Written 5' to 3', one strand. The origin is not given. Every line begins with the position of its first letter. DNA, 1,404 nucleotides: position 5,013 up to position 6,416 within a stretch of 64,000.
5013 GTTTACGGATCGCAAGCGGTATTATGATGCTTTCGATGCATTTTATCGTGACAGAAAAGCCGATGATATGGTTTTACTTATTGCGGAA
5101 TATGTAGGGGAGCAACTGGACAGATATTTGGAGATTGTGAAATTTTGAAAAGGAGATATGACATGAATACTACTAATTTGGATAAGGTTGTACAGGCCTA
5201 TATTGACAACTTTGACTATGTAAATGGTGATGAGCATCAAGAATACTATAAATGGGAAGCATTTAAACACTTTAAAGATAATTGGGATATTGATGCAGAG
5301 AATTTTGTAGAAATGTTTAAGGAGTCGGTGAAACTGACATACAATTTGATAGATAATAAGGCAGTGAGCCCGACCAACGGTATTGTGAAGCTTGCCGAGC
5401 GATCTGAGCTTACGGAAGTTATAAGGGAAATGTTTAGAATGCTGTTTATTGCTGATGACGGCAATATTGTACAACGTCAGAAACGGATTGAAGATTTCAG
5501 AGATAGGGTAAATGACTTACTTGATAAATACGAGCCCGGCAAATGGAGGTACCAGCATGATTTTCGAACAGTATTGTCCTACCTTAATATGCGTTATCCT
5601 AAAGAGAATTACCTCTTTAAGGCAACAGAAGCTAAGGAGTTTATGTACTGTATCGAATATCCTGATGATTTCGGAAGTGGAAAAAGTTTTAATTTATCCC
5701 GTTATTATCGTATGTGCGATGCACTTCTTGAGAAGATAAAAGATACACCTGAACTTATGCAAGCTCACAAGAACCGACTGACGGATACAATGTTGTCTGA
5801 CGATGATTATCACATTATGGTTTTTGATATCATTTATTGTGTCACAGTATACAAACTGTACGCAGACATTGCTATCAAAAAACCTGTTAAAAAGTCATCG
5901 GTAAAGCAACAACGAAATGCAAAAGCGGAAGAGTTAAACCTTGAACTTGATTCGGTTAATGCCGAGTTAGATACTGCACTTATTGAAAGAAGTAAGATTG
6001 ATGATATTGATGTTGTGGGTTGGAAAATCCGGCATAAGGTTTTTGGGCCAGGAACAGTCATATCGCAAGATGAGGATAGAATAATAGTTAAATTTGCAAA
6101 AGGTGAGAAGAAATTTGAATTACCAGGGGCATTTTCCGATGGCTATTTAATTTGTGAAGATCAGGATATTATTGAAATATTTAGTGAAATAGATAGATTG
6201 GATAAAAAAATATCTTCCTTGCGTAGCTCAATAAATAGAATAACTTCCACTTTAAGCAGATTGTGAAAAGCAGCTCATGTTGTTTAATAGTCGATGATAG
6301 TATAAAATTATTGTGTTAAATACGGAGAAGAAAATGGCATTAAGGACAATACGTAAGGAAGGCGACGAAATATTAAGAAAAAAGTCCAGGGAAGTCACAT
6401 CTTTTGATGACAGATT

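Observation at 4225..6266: HTH-Fic adenylyltransferase in an operon with an uncharacterised partner, inserted at the head of the def-fmt cluster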

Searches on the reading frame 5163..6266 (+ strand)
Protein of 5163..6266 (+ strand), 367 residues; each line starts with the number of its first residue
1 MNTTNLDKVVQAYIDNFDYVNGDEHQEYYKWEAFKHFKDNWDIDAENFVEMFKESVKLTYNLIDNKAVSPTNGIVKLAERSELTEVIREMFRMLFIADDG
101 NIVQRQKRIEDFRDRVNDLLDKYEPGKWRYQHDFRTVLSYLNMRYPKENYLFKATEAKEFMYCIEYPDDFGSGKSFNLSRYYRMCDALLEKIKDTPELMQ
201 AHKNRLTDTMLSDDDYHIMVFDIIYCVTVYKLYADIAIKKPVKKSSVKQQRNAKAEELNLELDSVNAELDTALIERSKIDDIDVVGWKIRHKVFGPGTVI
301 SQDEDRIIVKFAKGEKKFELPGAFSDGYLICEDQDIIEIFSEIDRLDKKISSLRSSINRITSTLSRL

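Call 3: search_protein_families(library=pfam, proteins=[window:5163-6266:+], max_evalue=1)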
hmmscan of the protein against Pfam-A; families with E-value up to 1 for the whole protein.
window:5163-6266:+ (367 aa): 5 families
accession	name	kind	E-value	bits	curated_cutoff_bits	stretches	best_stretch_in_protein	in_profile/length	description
PF18680.6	SPECT1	-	0.0026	17.9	38.4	1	301-360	101-161/180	Plasmodium host cell traversal SPECT1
PF13250.11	DUF4041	-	0.004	17.5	27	0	341-364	21-44/56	Domain of unknown function (DUF4041)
PF21196.3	PcrA_UvrD_tudor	-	0.095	13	23.9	1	285-302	1-18/48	PcrA/UvrD tudor domain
PF16326.10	ABC_tran_CTD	-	0.19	12.4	32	0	250-272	38-60/69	ABC transporter C-terminal domain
PF05531.17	NPV_P10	-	0.41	11.6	29.8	0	334-365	35-66/75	Nucleopolyhedrovirus P10 protein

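Call 4: search_protein_families(library=ncbifam, proteins=[window:5163-6266:+], max_evalue=1)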
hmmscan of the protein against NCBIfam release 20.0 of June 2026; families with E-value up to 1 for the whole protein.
window:5163-6266:+ (367 aa): 1 family
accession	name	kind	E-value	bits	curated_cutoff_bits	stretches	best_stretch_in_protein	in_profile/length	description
NF000955.1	PRK00099.1-1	equivalog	0.045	13.6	85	1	306-361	89-142/168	50S ribosomal protein L10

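Call 5: search_protein_families(library=padloc, proteins=[window:5163-6266:+], max_evalue=1)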
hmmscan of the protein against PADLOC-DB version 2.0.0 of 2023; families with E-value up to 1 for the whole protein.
window:5163-6266:+ (367 aa): 0 families

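Call 6: find_homologous_proteins(query=window:5163-6266:+)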
Query window:5163-6266:+ (367 aa): 173 proteins with E <= 0.001 among 6528 candidates; the best 120 are listed.
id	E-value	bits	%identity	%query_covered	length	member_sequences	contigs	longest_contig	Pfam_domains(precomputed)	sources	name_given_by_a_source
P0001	8.7e-242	819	100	100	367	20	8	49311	-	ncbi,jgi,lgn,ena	jgi:hypothetical protein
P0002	3.3e-177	607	72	100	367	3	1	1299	-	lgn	-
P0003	1.6e-175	601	71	100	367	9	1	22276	-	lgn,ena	-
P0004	6.4e-173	593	70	100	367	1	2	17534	-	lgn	-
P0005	6.6e-153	527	63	100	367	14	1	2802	-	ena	-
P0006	5.5e-149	514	61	100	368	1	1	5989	-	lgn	-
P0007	1.8e-145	503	59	100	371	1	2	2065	-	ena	-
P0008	3.9e-144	498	59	100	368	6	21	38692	-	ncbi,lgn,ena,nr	ncbi:MAG: hypothetical protein II312_02175 [Lachnospiraceae bacterium]|nr:hypothetical protein [Lach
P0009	1.9e-143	496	61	100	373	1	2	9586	-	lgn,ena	-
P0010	5.7e-142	491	58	100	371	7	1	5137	-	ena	-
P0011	1.5e-141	490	59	99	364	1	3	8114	-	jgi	-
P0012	3.9e-137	475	57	100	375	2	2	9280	-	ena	-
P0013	2.0e-136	473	57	100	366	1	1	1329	-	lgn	-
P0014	3.4e-134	466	57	100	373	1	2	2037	-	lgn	-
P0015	2.9e-126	440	54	100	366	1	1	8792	-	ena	-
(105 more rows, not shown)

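Call 7: search_protein_families(library=phrogs, proteins=[window:5163-6266:+], max_evalue=1)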
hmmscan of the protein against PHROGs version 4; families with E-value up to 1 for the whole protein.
window:5163-6266:+ (367 aa): 2 families
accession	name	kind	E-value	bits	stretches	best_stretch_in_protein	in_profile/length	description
phrog_3550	-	unknown function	0.056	14.8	0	106-125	8-27/79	-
phrog_1120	-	tail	0.36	11.3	1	16-66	114-166/170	tail tube protein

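Call 9: find_related_loci(query=A1, collection=genome_contigs, flank=6000)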
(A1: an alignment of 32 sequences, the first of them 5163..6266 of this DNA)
Query A1 (367 aa) in genome_contigs; peptide patterns used: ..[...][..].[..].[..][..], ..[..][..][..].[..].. (x = any residue, [..] = any of these).
111 stretches matched a pattern; 90 encode a relative of the query (tblastn E <= 1e-3); the best 80 are kept; 80 distinct loci.
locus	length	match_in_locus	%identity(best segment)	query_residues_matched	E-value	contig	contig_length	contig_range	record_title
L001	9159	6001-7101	59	1-367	2e-145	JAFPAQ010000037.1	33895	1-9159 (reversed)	MAG: Lachnospiraceae bacterium isolate RGIG970 Dairy_cattle_Rectum-6__c115307, whole genome shotgun sequence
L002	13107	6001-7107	52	1-367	6e-129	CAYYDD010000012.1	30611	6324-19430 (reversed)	MAG TPA_asm: uncultured Eubacteriales bacterium isolate SRP315200_co2_145 genome assembly, contig: NODE_897_length_30611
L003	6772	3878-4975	52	1-366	4e-123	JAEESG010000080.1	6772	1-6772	MAG: Clostridiales bacterium isolate Tb.RUG.377 NODE_56005_length_6772_cov_0.736945, whole genome shotgun sequence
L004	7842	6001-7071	49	1-355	5e-122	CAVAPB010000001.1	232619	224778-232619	Anaerovoracaceae bacterium isolate G02646-L1_cleanbin_000008 genome assembly, contig: Spades_G02646-L1_contig_9, whole g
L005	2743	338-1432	51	1-366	3e-126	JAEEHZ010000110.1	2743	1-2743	MAG: Clostridiaceae bacterium isolate Tb.RUG.134 k141_4855648_flag=0_multi=32.0438_len=2743, whole genome shotgun sequen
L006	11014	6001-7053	51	1-350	8e-116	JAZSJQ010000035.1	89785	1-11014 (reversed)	MAG: Acutalibacteraceae bacterium isolate T1900044564_TS20190030.MAGScoT_cleanbin_000025 SGB_387_k141_2544273, whole gen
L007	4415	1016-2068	51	1-350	3e-116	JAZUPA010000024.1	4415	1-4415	MAG: Acutalibacteraceae bacterium isolate T1900044868_TS20190334.MAGScoT_cleanbin_000047 SGB_3151_k141_2556955, whole ge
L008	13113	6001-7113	52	1-367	4e-128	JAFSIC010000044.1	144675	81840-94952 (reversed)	MAG: Oscillospiraceae bacterium isolate RGIG3163 Goat_Rectum.Co__c1849387, whole genome shotgun sequence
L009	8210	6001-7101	53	1-367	7e-128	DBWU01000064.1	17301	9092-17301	MAG TPA_asm: Oscillospiraceae bacterium UBA1230 UBA1230_contig_110522, whole genome shotgun sequence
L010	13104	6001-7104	47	1-367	4e-111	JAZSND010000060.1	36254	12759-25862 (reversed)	MAG: Acutalibacteraceae bacterium isolate T1900044552_TS20190018.MAGScoT_cleanbin_000015 SGB_249_k141_2154828, whole gen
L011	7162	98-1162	48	1-354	1e-110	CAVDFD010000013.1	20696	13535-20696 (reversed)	Bacteroidaceae bacterium isolate SRR8978321_cleanbin_000001 genome assembly, contig: Spades_SRR8978321_contig_67, whole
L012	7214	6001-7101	46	1-367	2e-105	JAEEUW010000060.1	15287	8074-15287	MAG: Clostridiaceae bacterium isolate Tb.RUG.438 NODE_16175_length_15287_cov_1.490633, whole genome shotgun sequence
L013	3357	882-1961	46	1-360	2e-103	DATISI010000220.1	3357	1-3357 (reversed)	MAG TPA_asm: Clostridiaceae bacterium isolate SMAG_U15925 k141_114751, whole genome shotgun sequence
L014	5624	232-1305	43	8-358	3e-99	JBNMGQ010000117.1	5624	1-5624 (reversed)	MAG: Eubacterium sp. isolate CM_BacEub722.144 k141_666754_length_5624_cov_18.9672, whole genome shotgun sequence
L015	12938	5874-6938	41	1-349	4e-91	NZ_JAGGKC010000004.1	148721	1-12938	Youngiibacter multivorans strain DSM 6139 Ga0454107_04, whole genome shotgun sequence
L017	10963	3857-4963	40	1-367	1e-88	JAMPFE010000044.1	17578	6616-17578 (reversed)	MAG: Lachnospiraceae bacterium isolate NALB_7861_16 Scaffold_#44__SCF_044___17578_bp, whole genome shotgun sequence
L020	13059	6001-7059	40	1-358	5e-84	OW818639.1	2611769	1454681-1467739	metagenome genome assembly, chromosome: 1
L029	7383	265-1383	37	1-360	1e-72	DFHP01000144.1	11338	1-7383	MAG TPA_asm: Eubacterium sp. UBA3720 UBA3720_contig_48272, whole genome shotgun sequence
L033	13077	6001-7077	34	1-347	6e-68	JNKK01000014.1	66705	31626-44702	Lachnospiraceae bacterium FE2018 T507DRAFT_scaffold00014.14_C, whole genome shotgun sequence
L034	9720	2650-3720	36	1-351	9e-68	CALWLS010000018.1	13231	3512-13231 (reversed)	MAG: uncultured Lachnospiraceae bacterium isolate BRZ_EQ__bin76 genome assembly, contig: BRZ_EQ__NODE_6926_length_13231_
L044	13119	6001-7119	35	1-367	2e-62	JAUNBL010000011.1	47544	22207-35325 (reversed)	MAG: Clostridia bacterium isolate S1R_St_44 NODE_285_length_47544_cov_8.709954, whole genome shotgun sequence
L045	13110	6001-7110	34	1-364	3e-62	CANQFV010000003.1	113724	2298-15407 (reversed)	MAG: uncultured Oscillospiraceae bacterium isolate Lapin-008__bin18 genome assembly, contig: Lapin-008__NODE_179_length_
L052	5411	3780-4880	33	1-366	2e-58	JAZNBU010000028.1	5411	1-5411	MAG: Christensenellaceae bacterium isolate T1900044740_TS20190206.MAGScoT_cleanbin_000040 SGB_2049_k141_112920, whole ge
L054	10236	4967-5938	35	1-315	5e-58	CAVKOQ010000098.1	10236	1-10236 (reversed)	bacterium isolate G02634-L1_cleanbin_000017 genome assembly, contig: Spades_G02634-L1_contig_2534, whole genome shotgun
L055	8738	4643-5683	34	1-340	3e-58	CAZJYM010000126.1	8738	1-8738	MAG TPA_asm: uncultured Blautia sp. isolate SRP314395_co1_249 genome assembly, contig: NODE_7478_length_8738_cov_48.8776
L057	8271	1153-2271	34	1-367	1e-57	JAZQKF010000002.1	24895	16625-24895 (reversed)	MAG: Acutalibacteraceae bacterium isolate T1900044615_TS20190081.MAGScoT_cleanbin_000055 SGB_841_k141_1163763, whole gen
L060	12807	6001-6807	40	1-265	1e-56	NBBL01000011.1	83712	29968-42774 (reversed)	Lachnospiraceae bacterium strain KA00044 Contig_11, whole genome shotgun sequence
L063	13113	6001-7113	32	1-366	3e-55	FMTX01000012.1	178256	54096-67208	Lachnospiraceae bacterium YSD2013 genome assembly, contig: IE16DRAFT_scaffold00007.7, whole genome shotgun sequence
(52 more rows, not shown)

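Call 10: search_solved_structures(query=A1, max_evalue=10, show_alignments=2)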
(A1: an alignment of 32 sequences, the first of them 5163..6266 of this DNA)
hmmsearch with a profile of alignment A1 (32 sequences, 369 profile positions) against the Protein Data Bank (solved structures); distinct sequences matched with E-value up to 10: 6.
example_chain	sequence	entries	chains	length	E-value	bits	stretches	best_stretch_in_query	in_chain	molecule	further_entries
7egt_B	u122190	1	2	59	0.13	14.5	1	287-322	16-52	DNA helicase UvrD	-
2dme_A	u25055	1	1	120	0.14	14.5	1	85-154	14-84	PHD finger protein 3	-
7nsb_g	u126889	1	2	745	0.34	13.1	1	58-156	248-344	Glucose-induced degradation protein 7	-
7egs_B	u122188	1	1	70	1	11.6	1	286-319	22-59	DNA helicase II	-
6yi2_A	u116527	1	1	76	1.3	11.2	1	286-319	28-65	DNA helicase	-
7pwf_I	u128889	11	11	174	1.8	10.8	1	237-351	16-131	40S ribosomal protein S8 | Ribosomal protein S8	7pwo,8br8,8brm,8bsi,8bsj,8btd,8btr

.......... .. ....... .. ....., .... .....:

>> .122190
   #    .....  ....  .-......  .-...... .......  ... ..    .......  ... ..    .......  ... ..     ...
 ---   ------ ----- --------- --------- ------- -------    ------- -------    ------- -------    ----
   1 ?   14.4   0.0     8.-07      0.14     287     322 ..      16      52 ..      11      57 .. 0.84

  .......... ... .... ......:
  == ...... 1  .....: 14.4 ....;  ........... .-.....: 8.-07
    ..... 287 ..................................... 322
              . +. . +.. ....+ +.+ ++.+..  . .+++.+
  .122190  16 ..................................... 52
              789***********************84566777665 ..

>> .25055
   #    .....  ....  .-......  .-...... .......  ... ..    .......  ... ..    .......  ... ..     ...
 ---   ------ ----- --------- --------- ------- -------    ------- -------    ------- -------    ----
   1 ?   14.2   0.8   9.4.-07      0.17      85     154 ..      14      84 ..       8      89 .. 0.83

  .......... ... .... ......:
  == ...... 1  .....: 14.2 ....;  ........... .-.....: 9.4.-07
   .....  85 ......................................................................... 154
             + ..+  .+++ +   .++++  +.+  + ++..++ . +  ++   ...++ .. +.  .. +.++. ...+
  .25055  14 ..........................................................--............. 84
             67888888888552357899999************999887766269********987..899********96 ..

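Call 14: search_protein_families(library=pfam, proteins=[L033:7193-9259:+, L033:9262-10752:+, L009:7114-8082:+, L029:4114-5547:-, L003:3550-3885:+, L029:5557-6231:-, L063:4177-5988:+, L003:4993-5853:+, L006:7117-8196:+, L034:2248-2520:+], max_evalue=0.001)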
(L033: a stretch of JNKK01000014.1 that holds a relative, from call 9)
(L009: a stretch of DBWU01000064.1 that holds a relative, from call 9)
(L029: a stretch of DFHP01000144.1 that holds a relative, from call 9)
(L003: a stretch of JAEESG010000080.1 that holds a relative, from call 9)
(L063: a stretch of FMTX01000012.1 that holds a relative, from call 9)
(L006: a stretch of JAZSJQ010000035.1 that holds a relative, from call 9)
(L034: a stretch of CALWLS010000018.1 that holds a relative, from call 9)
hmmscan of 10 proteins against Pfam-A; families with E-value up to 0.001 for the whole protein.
L033:7193-9259:+ (688 aa): 2 families
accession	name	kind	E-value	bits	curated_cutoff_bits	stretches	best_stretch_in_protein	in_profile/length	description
PF02690.20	Na_Pi_cotrans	-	7.1e-59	198.2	29.1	2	15-163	1-136/137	Na+/Pi-cotransporter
PF01895.24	PhoU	-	3.8e-23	82.1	23.5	2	357-439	2-85/89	PhoU domain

L033:9262-10752:+ (496 aa): 1 family
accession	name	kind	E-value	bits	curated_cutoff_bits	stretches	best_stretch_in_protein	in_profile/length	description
PF02446.23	Glyco_hydro_77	-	7.1e-181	602.6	25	1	10-478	1-464/465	4-alpha-glucanotransferase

L009:7114-8082:+ (322 aa): 0 families

L029:4114-5547:- (477 aa): 3 families
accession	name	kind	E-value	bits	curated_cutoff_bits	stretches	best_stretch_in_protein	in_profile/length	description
PF02518.31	HATPase_c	-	3.3e-21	76.3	26.4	1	363-473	1-109/111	Histidine kinase-, DNA gyrase B-, and HSP90-like ATPase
PF00512.31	HisKA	-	1.1e-10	41.8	26.9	1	257-317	2-65/66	His Kinase A (phospho-acceptor) domain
PF14501.12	HATPase_c_5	-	0.00023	21.5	22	1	368-458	6-89/102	GHKL domain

L003:3550-3885:+ (111 aa): 0 families

L029:5557-6231:- (224 aa): 2 families
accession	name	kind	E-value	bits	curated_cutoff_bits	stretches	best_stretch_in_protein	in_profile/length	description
PF00072.30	Response_reg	-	1.3e-30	106.2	30.2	1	4-113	2-111/111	Response regulator receiver domain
PF00486.34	Trans_reg_C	-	2.5e-18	66.4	26.2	1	150-221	5-77/77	Transcriptional regulatory protein, C terminal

L063:4177-5988:+ (603 aa): 1 family
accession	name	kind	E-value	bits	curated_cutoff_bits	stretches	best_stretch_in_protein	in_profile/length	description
PF03235.19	GmrSD_N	-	2.8e-35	122.7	33.2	1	17-221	5-197/199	GmrSD restriction endonuclease, N-terminal domain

L003:4993-5853:+ (286 aa): 1 family
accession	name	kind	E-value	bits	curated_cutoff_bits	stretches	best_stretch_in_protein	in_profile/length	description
PF03747.19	ADP_ribosyl_GH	-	2.3e-32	113.3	26.2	1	2-258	2-282/287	ADP-ribosylglycohydrolase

L006:7117-8196:+ (359 aa): 2 families
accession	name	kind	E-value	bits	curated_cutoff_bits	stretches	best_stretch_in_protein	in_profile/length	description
PF13186.11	SPASM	-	9.1e-07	29.5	21.5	1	273-331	1-66/67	Iron-sulfur cluster-binding domain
PF04055.27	Radical_SAM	-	0.00086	20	29.5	0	72-152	14-101/166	Radical SAM superfamily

L034:2248-2520:+ (90 aa): 4 families
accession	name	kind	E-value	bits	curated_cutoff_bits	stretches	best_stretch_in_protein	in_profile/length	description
PF01381.28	HTH_3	-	8.9e-09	35.7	23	1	21-80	1-55/55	Helix-turn-helix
PF13560.12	HTH_31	-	9.4e-06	26.3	27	1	17-75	2-56/64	Helix-turn-helix domain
PF12844.13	HTH_19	-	4.5e-05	23.7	30.2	1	18-83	1-61/64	Helix-turn-helix domain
PF13443.12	HTH_26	-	0.00036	21.2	22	1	20-81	1-58/63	Cro/C1-type HTH DNA-binding domain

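Call 16: find_encoding_contigs(protein=P0001, flank=8000, max_places=8)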
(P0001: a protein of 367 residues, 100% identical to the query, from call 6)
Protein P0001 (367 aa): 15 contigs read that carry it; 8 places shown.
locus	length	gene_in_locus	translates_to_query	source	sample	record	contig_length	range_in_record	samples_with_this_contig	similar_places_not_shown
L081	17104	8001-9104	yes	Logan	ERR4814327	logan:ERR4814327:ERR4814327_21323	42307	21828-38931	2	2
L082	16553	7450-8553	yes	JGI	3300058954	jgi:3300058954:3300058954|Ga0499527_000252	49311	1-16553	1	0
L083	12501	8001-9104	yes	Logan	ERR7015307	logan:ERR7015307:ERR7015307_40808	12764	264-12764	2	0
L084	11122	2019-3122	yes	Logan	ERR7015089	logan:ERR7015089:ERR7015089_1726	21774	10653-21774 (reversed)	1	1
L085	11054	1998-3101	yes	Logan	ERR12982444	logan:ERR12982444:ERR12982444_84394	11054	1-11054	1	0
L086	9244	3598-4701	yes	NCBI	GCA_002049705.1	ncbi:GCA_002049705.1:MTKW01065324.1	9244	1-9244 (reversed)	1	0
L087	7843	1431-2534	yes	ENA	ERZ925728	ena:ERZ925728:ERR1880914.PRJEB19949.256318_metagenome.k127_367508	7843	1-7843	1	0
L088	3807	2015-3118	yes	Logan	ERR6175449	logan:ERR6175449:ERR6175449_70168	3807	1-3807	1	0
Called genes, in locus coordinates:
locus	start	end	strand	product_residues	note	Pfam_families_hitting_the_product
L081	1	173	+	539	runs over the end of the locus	PF00072:Response_reg, PF17853:GGDEF_2 (weak), PF12833:HTH_18, PF00165:HTH_AraC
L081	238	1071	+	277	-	-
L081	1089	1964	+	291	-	PF07992:Pyr_redox_2, PF13738:Pyr_redox_3 (faint), PF07992:Pyr_redox_2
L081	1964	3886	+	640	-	PF00133:tRNA-synt_1, PF01406:tRNA-synt_1e, PF01921:tRNA-synt_1f (faint), PF09334:tRNA-synt_1g, PF00133:tRNA-synt_1, PF08264:Anticodon_1, PF19303:Anticodon_3, PF01588:tRNA_bind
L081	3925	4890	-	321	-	PF01261:AP_endonuc_2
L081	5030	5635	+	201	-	PF12822:ECF_trnsprt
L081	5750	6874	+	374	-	PF00005:ABC_tran, PF13304:AAA_21 (faint), PF17912:OB_MalK, PF08402:TOBE_2 (weak), PF03459:TOBE (faint)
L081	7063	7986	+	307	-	PF02661:Fic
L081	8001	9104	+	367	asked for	-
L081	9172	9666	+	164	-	PF01327:Pep_deformylase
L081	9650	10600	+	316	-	PF00551:Formyl_trans_N, PF02911:Formyl_trans_C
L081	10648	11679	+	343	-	PF21016:RlmN_N, PF04055:Radical_SAM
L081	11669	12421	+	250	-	PF00481:PP2C, PF13672:PP2C_2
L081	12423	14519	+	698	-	PF00069:Pkinase, PF03109:ABC1, PF07714:PK_Tyr_Ser-Thr, PF03793:PASTA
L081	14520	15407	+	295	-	PF16745:RsgA_N, PF03193:RsgA_GTPase, PF01926:MMR_HSR1 (weak)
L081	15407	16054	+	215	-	PF00834:Ribul_P_3_epim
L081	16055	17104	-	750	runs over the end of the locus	PF01136:Peptidase_U32, PF12392:DUF3656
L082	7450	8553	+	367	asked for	-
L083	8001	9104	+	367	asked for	-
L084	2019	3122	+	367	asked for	-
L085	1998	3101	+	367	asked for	-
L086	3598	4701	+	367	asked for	-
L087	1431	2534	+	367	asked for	-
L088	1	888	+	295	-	?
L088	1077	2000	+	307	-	PF02661:Fic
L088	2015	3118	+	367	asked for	-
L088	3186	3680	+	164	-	PF01327:Pep_deformylase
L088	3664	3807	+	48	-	?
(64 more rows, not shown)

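Call 17: find_encoding_contigs(protein=P0003, flank=6000, max_places=3)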
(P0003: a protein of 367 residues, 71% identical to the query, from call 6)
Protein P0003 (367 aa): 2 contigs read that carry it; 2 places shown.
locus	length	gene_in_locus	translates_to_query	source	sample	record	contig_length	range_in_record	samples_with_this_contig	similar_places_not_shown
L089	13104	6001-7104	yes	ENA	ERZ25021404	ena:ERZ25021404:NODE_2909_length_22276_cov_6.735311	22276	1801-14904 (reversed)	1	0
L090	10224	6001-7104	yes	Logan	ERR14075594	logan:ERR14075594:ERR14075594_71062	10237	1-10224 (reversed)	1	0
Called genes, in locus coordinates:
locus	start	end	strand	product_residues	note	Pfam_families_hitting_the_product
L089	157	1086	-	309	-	PF14253:AbiH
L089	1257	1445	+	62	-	PF12728:HTH_17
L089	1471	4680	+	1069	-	PF00004:AAA (faint), PF28530:DUF8426, PF07728:AAA_5, PF28529:McrB_lid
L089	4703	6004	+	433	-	PF10117:McrBC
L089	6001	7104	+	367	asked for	-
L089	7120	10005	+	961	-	PF00069:Pkinase, PF07714:PK_Tyr_Ser-Thr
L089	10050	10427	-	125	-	PF14198:TnpV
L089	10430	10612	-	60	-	-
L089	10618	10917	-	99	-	PF20648:DUF6809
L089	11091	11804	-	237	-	PF07505:DUF5131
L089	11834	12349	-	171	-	-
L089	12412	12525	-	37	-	-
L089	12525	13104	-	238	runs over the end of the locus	-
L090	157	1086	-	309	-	PF14253:AbiH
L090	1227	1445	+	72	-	PF12728:HTH_17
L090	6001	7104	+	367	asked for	-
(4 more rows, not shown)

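Call 18: find_encoding_contigs(protein=P0004, flank=6000, max_places=3)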
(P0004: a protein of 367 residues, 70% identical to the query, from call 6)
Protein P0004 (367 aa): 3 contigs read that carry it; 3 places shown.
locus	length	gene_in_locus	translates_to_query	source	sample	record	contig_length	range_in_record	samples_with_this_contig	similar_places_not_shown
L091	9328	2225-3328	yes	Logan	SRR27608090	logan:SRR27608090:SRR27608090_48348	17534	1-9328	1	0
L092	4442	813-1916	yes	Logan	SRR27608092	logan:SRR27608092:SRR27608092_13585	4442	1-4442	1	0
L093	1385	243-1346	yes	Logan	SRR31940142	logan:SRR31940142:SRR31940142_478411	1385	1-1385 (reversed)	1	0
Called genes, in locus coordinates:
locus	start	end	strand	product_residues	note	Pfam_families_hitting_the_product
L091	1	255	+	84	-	?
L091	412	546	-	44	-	-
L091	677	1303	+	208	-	-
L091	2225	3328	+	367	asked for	-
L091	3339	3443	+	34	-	-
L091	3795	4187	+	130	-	PF01548:DEDD_Tnp_IS110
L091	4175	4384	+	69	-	-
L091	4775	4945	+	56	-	-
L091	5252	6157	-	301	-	PF13495:Phage_int_SAM_4 (weak), PF00589:Phage_integrase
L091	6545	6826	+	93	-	-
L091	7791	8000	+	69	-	PF00239:Resolvase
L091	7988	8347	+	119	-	PF00239:Resolvase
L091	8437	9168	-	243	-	PF08282:Hydrolase_3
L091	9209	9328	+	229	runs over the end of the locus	PF00027:cNMP_binding, PF13545:HTH_Crp_2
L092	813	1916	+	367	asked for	-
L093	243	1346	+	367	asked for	-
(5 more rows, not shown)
